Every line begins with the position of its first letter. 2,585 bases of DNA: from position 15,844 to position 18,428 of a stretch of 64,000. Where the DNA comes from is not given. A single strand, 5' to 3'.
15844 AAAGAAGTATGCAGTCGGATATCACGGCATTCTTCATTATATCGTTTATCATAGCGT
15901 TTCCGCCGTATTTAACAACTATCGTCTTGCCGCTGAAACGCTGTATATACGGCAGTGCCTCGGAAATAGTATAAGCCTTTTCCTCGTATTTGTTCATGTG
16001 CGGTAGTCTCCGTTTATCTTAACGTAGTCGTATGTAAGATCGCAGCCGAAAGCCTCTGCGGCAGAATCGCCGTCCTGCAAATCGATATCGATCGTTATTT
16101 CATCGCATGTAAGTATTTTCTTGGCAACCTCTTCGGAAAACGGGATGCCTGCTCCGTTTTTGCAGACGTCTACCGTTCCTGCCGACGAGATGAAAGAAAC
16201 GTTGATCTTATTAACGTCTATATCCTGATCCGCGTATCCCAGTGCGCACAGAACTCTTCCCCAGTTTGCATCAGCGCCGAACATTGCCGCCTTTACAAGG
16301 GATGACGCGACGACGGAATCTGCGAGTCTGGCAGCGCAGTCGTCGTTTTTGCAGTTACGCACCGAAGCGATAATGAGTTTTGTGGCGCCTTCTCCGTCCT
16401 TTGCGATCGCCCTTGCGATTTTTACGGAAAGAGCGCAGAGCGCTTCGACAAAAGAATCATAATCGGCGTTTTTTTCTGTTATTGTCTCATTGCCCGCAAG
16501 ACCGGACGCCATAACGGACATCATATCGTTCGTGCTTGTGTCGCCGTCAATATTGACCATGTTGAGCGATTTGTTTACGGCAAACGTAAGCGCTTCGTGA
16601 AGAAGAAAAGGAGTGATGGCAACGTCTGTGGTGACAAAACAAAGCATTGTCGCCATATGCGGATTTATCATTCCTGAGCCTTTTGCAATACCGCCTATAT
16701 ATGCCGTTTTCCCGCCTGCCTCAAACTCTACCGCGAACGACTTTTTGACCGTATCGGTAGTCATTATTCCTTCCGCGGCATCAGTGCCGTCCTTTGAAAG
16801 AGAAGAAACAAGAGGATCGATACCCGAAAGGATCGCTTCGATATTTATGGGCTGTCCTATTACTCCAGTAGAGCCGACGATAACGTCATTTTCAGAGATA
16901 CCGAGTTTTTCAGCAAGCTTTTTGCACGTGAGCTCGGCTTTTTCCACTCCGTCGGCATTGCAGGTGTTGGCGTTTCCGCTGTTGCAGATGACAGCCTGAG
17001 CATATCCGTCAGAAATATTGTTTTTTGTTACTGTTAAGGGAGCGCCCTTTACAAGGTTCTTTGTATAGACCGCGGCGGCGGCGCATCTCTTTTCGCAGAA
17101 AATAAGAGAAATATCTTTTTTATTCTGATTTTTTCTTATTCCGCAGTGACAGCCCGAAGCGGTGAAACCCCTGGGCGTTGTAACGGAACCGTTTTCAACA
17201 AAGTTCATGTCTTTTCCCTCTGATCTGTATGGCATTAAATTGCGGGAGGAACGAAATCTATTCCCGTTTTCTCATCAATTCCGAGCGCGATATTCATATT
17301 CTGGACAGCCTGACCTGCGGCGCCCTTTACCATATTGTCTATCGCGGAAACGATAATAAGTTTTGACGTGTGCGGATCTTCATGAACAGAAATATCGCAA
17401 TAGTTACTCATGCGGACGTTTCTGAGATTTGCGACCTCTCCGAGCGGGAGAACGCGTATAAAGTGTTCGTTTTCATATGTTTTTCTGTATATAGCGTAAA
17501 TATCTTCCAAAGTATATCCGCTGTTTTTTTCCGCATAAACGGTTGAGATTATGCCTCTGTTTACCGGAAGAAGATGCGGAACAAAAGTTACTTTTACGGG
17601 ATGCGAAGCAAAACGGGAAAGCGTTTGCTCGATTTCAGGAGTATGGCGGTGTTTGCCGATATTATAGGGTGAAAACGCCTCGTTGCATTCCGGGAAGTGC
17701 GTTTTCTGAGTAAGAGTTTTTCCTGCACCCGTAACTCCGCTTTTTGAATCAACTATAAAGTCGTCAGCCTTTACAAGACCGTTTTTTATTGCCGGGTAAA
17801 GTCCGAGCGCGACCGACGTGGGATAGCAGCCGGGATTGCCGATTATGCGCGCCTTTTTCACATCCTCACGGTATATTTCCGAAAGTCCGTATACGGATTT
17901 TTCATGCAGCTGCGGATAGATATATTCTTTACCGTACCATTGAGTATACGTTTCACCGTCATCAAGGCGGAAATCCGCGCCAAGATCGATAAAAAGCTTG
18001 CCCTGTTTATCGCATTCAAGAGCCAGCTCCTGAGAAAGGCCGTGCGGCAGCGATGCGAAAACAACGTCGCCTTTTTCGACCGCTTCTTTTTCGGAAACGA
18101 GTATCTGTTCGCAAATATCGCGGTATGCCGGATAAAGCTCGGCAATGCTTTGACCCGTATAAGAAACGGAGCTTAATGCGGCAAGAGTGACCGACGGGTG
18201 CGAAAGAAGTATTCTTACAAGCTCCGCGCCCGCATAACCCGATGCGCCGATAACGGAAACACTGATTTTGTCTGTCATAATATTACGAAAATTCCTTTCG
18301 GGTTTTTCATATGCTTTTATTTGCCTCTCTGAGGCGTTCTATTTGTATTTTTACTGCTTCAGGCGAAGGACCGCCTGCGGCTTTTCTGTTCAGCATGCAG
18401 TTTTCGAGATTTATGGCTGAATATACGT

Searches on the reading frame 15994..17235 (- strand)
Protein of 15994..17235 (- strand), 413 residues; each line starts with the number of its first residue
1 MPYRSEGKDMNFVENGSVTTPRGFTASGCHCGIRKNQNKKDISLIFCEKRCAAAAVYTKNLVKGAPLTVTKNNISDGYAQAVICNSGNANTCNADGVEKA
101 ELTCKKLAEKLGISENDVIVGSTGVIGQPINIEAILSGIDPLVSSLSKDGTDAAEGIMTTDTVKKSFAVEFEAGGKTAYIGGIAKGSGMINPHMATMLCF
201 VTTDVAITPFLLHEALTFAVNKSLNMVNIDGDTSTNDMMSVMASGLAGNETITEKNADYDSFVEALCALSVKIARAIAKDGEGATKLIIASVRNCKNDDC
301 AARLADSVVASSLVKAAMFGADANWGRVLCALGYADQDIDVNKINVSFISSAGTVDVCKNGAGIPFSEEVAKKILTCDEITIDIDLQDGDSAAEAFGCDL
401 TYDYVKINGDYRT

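Call 13: search_protein_families(library=pfam, proteins=[window:15994-17235:-], max_evalue=0.0001)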
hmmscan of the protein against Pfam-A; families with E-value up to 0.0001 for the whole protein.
window:15994-17235:- (413 aa): 1 family
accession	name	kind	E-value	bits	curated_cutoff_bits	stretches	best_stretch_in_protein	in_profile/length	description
PF01960.23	ArgJ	-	6.7e-138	459.9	32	1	26-413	2-377/377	ArgJ family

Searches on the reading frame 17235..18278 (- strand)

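Call 13: search_protein_families(library=pfam, proteins=[window:17235-18278:-], max_evalue=0.0001)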
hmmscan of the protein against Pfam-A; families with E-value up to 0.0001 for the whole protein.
window:17235-18278:- (347 aa): 3 families
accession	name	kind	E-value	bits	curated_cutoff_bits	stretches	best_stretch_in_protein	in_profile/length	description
PF22698.1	Semialdhyde_dhC_1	-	8.7e-63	211.5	27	1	151-315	1-165/165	Semialdehyde dehydrogenase, dimerisation domain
PF01118.30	Semialdhyde_dh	-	6.9e-26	91.5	26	1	7-143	2-121/121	Semialdehyde dehydrogenase, NAD binding domain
PF02774.23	Semialdhyde_dhC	-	5.9e-22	79.1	26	1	160-318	1-184/184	Semialdehyde dehydrogenase, dimerisation domain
